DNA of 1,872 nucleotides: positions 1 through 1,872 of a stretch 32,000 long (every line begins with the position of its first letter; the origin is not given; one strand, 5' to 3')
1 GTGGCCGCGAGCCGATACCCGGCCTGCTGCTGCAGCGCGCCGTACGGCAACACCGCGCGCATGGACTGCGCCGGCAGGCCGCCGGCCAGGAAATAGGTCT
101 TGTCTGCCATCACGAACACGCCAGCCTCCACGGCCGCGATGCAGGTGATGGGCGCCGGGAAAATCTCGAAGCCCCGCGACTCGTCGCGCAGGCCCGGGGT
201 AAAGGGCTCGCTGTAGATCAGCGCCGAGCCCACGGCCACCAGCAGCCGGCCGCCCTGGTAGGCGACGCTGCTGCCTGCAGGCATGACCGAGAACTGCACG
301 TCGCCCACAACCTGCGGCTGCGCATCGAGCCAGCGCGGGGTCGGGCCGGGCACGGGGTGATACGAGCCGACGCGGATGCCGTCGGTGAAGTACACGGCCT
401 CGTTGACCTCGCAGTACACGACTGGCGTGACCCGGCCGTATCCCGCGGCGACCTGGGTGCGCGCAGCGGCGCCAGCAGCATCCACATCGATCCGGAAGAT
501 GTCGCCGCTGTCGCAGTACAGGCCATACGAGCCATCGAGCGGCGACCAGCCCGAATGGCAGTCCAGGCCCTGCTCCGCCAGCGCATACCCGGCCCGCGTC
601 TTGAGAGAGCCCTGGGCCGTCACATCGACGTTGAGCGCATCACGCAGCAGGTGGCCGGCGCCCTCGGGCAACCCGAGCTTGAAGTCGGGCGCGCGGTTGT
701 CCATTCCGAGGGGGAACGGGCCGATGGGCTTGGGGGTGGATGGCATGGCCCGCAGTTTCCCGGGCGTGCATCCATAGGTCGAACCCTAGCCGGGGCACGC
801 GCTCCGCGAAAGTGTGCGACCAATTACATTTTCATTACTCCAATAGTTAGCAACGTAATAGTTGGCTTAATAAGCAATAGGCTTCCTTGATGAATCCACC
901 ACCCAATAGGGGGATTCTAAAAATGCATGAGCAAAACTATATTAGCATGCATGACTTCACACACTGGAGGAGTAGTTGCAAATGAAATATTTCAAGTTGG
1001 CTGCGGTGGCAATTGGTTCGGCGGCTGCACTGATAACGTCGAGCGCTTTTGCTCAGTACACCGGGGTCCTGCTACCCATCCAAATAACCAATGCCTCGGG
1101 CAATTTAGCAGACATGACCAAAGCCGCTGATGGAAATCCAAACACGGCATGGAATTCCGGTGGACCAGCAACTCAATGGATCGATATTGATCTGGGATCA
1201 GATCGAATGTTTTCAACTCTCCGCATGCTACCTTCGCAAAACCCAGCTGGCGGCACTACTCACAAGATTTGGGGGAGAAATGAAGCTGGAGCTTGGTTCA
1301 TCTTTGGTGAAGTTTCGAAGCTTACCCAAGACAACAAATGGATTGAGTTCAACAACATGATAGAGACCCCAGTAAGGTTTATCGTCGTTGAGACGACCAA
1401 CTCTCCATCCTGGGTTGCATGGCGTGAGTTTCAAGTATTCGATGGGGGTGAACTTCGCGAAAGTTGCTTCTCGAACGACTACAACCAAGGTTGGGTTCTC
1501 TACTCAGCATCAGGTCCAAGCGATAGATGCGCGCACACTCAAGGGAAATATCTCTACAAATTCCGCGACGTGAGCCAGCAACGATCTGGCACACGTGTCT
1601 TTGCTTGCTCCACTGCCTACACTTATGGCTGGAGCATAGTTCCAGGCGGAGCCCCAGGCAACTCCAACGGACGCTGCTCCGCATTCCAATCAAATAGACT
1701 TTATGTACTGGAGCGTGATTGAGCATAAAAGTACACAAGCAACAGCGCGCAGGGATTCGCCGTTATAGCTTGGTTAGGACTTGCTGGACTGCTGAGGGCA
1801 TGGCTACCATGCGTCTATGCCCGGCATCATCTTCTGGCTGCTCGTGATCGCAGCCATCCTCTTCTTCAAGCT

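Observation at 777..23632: An 18-nt intergenic motif, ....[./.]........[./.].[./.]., repeated upstream of late or virion genes, three times at exactly the same 36-nt distance from the start codon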

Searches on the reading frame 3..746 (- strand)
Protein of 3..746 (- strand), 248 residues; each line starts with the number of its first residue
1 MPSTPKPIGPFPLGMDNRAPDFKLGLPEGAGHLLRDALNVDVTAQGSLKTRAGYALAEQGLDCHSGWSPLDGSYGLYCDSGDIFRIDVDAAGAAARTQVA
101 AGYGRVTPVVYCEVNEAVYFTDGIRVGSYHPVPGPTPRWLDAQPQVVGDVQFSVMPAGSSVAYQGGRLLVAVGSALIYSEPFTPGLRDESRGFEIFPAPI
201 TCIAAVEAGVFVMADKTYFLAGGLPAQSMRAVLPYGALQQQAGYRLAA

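Call 30: search_protein_families(library=pfam, proteins=[window:3-746:-], max_evalue=0.01)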
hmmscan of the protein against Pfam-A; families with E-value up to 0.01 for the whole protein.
window:3-746:- (248 aa): 0 families

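Call 31: search_protein_families(library=phrogs, proteins=[window:3-746:-], max_evalue=0.001)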
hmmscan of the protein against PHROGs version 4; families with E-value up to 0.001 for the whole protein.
window:3-746:- (248 aa): 1 family
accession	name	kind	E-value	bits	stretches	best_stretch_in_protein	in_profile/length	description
phrog_8040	-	connector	7.4e-48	164.4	2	136-236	220-320/396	head closure Hc3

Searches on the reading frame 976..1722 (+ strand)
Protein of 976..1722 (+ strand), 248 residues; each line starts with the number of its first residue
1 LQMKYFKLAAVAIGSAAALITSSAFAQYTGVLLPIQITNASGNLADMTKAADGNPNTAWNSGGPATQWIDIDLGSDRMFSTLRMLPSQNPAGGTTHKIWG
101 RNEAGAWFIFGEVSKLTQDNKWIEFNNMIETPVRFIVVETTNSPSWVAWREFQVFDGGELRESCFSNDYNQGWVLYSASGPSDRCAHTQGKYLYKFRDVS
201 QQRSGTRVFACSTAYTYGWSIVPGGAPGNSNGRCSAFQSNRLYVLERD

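Call 30: search_protein_families(library=pfam, proteins=[window:976-1722:+], max_evalue=0.01)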
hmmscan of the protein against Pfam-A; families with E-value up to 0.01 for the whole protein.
window:976-1722:+ (248 aa): 3 families
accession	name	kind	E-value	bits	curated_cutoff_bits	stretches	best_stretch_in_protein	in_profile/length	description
PF00754.31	F5_F8_type_C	-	1.1e-11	45.4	28.2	1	44-152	12-127/127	F5/8 type C domain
PF22633.2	F5_F8_type_C_2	-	6e-09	36.8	27.8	1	49-134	1-90/91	NedA-like, galactose-binding domain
PF04753.17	Corona_NS12-7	-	0.0092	16.8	25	0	151-216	13-77/109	Coronavirus non-structural protein NS12.7 family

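Call 31: search_protein_families(library=phrogs, proteins=[window:976-1722:+], max_evalue=0.001)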
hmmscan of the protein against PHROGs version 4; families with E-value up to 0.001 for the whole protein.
window:976-1722:+ (248 aa): 0 families

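Call 38: search_protein_families(library=padloc, proteins=[window:976-1722:+], max_evalue=0.001)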
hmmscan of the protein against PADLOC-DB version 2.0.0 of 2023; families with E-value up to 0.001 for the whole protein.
window:976-1722:+ (248 aa): 0 families
